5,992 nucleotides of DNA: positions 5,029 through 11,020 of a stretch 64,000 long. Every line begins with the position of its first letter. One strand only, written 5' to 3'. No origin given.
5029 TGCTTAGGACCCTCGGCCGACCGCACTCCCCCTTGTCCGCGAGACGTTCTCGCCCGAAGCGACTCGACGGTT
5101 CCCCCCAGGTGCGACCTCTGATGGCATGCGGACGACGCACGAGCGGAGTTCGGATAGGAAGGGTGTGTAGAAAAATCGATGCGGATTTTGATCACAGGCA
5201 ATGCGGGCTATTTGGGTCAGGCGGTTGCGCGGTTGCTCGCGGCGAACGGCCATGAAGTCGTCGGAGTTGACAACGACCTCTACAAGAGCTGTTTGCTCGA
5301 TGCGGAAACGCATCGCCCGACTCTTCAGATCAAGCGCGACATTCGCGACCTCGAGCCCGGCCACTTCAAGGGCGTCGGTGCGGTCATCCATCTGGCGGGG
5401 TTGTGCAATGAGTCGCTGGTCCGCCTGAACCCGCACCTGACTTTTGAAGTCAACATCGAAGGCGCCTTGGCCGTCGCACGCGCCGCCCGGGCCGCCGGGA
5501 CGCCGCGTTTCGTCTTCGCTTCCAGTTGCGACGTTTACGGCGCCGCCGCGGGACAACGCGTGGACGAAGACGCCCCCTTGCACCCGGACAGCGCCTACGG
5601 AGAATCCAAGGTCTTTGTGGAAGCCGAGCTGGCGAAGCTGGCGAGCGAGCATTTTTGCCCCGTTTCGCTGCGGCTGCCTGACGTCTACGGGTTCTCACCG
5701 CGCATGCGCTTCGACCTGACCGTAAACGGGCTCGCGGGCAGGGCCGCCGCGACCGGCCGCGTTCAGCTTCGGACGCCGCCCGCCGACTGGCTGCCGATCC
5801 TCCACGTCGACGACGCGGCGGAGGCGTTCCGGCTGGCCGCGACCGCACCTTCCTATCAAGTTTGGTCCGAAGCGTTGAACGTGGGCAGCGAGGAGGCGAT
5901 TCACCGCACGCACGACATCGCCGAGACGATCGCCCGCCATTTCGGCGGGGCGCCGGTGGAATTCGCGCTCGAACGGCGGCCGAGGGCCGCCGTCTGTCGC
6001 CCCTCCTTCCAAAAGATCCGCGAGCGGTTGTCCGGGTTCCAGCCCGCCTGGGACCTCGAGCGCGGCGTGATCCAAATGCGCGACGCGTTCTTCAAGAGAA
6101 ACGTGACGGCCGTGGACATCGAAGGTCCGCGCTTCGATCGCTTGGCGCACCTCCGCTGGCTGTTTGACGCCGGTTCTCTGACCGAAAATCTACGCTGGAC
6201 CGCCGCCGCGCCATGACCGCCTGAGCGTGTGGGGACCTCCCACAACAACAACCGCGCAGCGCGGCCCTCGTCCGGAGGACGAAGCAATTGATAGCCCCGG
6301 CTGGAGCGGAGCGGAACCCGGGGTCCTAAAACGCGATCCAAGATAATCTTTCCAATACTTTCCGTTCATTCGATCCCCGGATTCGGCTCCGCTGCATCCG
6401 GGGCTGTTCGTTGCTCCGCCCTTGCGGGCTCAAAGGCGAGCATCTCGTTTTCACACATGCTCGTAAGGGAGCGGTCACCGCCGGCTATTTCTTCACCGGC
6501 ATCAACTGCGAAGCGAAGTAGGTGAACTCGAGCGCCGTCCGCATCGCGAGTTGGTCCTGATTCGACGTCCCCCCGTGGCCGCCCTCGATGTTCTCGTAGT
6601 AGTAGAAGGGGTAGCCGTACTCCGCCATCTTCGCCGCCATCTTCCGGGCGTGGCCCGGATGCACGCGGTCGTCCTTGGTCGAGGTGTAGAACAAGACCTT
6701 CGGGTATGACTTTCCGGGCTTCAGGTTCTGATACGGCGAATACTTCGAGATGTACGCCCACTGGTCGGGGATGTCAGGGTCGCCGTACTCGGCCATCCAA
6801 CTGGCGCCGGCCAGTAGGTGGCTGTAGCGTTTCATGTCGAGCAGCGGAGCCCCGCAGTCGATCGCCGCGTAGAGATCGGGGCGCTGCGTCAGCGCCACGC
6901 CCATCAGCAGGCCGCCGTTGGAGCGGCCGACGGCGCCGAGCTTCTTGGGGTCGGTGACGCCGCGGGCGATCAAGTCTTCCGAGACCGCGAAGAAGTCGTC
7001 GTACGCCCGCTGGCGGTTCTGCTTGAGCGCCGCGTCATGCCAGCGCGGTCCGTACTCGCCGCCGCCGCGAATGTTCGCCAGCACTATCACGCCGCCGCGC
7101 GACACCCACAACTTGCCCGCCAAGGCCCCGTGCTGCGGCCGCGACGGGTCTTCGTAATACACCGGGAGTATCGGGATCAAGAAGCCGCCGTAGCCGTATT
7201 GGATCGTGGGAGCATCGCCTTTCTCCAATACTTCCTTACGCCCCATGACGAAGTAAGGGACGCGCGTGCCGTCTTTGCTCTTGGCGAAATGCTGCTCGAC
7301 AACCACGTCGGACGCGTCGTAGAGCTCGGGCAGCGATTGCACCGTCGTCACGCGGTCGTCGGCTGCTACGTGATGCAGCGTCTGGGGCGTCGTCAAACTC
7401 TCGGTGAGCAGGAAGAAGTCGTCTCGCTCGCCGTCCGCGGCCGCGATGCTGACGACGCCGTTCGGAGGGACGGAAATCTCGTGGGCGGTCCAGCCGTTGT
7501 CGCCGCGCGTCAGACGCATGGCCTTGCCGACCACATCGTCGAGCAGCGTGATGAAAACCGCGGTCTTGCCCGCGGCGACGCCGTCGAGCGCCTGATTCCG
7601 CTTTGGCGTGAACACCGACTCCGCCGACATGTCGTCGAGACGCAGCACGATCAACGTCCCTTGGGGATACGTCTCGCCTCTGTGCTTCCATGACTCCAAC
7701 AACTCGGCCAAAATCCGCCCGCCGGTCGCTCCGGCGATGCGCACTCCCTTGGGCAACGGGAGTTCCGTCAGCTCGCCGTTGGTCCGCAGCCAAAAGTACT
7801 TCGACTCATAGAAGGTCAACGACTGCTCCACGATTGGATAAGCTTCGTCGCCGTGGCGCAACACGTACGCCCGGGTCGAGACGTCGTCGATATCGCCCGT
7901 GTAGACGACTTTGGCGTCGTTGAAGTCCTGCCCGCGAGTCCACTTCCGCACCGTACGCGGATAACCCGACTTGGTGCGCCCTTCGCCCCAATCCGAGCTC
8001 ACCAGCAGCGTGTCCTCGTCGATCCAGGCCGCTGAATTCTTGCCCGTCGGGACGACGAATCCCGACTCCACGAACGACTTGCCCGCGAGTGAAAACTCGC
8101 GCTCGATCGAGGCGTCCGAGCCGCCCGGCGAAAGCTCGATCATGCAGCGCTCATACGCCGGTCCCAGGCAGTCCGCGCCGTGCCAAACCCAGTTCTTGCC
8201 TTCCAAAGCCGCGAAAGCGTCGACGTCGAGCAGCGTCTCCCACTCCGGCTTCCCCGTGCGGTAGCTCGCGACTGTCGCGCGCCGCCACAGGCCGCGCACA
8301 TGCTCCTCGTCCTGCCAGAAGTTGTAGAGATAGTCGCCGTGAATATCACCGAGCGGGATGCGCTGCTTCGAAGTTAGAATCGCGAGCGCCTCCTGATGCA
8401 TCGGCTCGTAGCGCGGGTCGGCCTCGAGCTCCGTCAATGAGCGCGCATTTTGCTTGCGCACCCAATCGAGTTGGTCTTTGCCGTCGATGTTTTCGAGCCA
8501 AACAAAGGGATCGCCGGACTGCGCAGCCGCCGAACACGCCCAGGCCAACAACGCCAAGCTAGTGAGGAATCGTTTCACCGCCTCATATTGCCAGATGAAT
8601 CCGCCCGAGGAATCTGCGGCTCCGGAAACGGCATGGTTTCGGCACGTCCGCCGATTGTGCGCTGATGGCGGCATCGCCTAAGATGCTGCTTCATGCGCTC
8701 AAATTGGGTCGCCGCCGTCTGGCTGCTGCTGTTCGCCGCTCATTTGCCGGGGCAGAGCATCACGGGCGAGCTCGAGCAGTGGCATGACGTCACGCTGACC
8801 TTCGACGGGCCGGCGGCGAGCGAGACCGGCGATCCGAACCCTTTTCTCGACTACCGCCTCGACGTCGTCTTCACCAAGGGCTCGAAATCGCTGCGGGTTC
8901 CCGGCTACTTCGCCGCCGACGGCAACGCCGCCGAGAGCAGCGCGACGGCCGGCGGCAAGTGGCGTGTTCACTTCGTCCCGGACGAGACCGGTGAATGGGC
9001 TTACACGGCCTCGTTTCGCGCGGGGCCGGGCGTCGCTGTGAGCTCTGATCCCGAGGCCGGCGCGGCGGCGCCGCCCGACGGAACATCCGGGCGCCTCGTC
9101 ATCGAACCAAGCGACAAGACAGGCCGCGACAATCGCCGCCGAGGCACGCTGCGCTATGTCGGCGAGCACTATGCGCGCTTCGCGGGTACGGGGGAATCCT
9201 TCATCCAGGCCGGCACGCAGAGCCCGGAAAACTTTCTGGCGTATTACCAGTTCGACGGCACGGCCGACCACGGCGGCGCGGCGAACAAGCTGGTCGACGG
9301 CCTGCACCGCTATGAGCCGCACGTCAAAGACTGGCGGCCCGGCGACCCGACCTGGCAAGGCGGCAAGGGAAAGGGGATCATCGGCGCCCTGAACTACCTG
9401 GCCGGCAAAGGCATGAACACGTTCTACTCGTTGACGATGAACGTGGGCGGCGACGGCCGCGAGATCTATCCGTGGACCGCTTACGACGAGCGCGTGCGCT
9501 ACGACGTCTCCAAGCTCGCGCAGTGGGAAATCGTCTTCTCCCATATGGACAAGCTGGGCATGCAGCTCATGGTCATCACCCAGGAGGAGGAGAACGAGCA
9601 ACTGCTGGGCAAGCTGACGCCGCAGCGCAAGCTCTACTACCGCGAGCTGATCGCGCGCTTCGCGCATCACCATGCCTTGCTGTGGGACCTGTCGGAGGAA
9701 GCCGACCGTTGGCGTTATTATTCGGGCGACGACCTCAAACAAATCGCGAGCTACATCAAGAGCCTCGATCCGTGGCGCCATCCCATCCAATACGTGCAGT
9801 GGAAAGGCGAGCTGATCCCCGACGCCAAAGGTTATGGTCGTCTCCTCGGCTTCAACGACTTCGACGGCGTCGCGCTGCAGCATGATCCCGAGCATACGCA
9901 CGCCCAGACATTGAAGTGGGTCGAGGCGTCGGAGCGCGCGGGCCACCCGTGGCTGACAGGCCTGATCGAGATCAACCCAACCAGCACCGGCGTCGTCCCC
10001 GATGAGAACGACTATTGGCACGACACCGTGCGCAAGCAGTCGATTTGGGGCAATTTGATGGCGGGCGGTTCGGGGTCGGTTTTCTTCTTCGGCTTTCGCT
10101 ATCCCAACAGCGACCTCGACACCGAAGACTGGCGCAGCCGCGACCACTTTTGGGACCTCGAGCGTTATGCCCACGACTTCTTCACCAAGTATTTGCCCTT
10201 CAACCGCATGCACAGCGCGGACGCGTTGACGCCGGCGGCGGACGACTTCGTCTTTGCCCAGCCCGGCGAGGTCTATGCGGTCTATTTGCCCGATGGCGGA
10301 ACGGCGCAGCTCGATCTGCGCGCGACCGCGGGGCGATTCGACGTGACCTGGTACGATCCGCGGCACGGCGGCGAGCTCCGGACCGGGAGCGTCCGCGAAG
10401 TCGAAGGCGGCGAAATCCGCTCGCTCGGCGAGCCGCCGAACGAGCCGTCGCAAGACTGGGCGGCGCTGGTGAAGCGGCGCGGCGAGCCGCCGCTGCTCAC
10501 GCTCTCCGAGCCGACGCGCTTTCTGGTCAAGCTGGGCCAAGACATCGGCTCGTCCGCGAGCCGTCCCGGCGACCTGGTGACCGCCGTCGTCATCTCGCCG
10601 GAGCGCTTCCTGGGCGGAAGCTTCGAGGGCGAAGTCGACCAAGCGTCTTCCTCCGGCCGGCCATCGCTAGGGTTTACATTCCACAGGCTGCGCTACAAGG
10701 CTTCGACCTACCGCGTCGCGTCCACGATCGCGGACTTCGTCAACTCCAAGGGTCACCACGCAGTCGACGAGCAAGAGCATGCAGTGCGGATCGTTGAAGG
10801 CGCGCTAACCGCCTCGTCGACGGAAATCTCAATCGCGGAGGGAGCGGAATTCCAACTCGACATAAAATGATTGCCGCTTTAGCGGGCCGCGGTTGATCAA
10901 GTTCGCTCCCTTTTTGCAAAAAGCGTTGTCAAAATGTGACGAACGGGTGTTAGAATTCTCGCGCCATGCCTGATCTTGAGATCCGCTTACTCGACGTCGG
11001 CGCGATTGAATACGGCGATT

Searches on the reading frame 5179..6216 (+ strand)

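Call 7: search_protein_families(library=pfam, proteins=[window:5179-6216:+])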
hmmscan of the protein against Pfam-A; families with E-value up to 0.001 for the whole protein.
window:5179-6216:+ (345 aa): 7 families
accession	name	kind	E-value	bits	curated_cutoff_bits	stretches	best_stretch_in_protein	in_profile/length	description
PF01370.27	Epimerase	-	1.2e-36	126.7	20.9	1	3-236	1-240/240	NAD dependent epimerase/dehydratase family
PF16363.11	GDP_Man_Dehyd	-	5.5e-20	72.5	27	1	4-149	1-162/332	GDP-mannose 4,6 dehydratase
PF04321.23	RmlD_sub_bind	-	2.6e-14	53.4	27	1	1-172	1-154/287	RmlD substrate binding domain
PF01073.25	3Beta_HSD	-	6.7e-11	42.2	22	1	4-173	1-185/280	3-beta hydroxysteroid dehydrogenase/isomerase family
PF05368.20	NmrA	-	1e-05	25.8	27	1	2-116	4-107/298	NmrA-like family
PF02719.21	Polysacc_synt_2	-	1.9e-05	24.4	20.2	1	3-116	1-128/293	Polysaccharide biosynthesis protein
PF03721.20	UDPG_MGDP_dh_N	-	0.00094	19.2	27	0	1-35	1-34/187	UDP-glucose/GDP-mannose dehydrogenase family, NAD binding domain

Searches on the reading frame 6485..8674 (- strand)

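Call 57: search_protein_families(library=pfam, proteins=[window:6485-8674:-], max_evalue=0.00001)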
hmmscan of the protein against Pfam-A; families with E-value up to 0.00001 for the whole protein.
window:6485-8674:- (729 aa): 2 families
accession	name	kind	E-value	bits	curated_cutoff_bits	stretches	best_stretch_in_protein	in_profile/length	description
PF00326.27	Peptidase_S9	-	2.5e-46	158.3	22.6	1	522-724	9-210/213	Prolyl oligopeptidase family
PF02897.21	Peptidase_S9_N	-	2.6e-27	96.1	24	1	53-439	18-404/414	Prolyl oligopeptidase, N-terminal beta-propeller domain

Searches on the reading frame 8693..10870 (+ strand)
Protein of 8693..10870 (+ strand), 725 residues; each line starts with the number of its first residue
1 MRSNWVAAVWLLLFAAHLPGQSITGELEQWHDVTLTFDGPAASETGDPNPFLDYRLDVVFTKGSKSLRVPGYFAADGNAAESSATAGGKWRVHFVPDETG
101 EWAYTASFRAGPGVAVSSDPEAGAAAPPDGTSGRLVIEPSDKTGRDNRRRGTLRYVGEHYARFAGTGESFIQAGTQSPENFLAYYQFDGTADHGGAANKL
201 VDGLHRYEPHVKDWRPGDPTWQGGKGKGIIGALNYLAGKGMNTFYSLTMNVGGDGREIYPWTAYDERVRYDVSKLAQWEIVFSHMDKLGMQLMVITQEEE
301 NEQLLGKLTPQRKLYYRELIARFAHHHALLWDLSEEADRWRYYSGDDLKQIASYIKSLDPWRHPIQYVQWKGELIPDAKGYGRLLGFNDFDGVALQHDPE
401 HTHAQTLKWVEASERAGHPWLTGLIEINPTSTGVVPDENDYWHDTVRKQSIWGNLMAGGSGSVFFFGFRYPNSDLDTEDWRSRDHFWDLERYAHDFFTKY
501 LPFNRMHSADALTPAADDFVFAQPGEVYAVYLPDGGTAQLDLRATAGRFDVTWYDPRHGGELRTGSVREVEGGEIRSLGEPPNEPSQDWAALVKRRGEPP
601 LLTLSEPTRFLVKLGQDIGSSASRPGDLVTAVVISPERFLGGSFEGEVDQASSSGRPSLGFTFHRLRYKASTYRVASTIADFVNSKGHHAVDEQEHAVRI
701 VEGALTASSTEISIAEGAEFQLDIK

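Call 57: search_protein_families(library=pfam, proteins=[window:8693-10870:+], max_evalue=0.00001)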
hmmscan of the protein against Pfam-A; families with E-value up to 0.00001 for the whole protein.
window:8693-10870:+ (725 aa): 2 families
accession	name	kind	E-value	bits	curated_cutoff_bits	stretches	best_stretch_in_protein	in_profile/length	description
PF16586.11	DUF5060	-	4.2e-22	78.6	27.2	1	27-109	2-70/70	Domain of unknown function (DUF5060)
PF12904.13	Collagen_bind_2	-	2.4e-06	27.7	22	1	518-590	16-88/92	Putative collagen-binding domain of a collagenase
